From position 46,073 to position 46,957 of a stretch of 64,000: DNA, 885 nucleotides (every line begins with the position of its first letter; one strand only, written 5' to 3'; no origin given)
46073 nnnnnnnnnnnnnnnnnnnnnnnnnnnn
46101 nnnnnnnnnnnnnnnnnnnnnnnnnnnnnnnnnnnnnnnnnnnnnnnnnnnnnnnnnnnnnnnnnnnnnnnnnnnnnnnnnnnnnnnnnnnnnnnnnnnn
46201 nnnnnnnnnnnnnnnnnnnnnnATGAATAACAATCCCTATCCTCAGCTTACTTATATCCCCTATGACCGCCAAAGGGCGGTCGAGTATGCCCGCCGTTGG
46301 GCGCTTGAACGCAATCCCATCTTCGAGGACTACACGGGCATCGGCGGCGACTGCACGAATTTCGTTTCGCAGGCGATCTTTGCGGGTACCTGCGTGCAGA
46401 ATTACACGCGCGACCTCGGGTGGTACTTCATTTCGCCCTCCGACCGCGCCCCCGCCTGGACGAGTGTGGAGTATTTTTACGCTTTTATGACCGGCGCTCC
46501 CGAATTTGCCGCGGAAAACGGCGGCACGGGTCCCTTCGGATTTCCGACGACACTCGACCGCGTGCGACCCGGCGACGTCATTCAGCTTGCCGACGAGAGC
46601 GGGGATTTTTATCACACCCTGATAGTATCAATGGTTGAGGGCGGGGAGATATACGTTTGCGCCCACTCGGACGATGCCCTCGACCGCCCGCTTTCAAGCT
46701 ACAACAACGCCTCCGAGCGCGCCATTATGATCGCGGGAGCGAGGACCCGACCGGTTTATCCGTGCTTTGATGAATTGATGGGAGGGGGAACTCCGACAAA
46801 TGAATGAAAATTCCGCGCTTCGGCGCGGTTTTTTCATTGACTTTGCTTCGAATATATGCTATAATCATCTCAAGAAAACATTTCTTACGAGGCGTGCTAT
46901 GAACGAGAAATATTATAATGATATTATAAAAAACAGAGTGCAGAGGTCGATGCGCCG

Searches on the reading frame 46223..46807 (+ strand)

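Call 51: search_protein_families(library=pfam, proteins=[window:46223-46807:+], max_evalue=0.001)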
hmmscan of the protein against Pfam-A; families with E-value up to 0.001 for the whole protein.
window:46223-46807:+ (194 aa): 1 family
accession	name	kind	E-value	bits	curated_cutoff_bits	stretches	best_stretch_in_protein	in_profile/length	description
PF12671.13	Amidase_6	-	2.8e-31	109.3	23.2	1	14-168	2-160/163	Putative amidase domain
